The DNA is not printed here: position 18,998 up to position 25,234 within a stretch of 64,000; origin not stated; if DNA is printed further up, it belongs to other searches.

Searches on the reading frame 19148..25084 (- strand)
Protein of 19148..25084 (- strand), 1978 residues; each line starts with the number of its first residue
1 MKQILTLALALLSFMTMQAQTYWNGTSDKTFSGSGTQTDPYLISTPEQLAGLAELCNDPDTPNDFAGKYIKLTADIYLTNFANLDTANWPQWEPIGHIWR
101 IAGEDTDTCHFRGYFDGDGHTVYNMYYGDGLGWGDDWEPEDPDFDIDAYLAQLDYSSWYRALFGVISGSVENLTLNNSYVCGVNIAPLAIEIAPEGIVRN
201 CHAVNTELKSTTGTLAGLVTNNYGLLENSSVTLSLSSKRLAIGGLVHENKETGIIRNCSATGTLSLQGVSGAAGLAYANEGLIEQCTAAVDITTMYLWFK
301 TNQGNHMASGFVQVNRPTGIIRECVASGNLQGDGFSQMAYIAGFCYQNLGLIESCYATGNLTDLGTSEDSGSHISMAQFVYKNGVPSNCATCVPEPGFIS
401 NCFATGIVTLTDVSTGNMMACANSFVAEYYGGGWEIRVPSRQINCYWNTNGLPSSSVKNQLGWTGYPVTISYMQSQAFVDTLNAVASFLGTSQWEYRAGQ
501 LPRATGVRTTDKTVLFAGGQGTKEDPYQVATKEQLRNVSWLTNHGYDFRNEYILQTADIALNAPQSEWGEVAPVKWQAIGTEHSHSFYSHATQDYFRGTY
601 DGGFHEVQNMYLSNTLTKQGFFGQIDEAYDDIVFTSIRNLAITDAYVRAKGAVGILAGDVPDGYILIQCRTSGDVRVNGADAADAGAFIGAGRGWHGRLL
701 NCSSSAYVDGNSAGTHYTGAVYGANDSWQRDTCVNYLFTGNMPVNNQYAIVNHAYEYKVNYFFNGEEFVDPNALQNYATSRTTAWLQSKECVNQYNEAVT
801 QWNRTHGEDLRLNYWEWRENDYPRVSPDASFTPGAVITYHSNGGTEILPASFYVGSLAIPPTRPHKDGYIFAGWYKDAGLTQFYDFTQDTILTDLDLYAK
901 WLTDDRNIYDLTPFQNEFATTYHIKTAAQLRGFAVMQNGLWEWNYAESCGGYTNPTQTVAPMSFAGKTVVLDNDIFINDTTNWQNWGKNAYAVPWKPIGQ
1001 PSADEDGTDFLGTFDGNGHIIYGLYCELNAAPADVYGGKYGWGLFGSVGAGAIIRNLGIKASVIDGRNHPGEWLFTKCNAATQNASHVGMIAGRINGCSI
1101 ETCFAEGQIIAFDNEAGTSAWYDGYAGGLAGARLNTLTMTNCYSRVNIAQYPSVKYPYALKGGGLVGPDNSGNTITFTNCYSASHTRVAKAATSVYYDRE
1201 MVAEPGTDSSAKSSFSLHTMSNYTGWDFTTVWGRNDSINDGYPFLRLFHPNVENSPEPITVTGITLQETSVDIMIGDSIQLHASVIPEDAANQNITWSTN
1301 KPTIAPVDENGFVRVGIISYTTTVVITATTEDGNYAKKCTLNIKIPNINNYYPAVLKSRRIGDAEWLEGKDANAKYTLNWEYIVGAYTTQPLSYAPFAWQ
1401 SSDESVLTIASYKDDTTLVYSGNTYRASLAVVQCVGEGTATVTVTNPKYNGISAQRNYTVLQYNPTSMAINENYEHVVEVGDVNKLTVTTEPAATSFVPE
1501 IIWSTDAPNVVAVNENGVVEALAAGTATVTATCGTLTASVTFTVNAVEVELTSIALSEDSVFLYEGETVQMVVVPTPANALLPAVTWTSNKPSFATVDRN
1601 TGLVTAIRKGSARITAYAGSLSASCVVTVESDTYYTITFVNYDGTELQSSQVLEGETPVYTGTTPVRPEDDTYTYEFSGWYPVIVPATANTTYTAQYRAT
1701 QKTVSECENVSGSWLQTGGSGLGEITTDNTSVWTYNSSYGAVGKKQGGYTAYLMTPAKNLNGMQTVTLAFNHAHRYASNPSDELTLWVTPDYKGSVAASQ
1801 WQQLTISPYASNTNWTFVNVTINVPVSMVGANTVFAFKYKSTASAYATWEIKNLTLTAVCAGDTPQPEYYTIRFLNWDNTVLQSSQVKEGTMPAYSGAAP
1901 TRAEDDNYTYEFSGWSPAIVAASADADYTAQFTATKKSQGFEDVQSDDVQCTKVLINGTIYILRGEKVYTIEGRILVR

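Call 11: search_protein_families(library=pfam, proteins=[window:19148-25084:-], max_evalue=0.001)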
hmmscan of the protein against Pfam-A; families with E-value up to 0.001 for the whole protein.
window:19148-25084:- (1978 aa): 3 families
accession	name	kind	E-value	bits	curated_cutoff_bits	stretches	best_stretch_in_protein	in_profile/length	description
PF02368.24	Big_2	-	7e-27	93.6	22.8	3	1552-1622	3-72/79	Bacterial Ig-like domain (group 2)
PF09479.16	Flg_new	-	3.8e-16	59.4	27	1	837-900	3-65/65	Listeria-Bacteroides repeat domain (List_Bact_rpt)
PF22359.2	Big-like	-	2.5e-13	50.5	27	2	1584-1630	2-47/48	Bacterial Ig-like domain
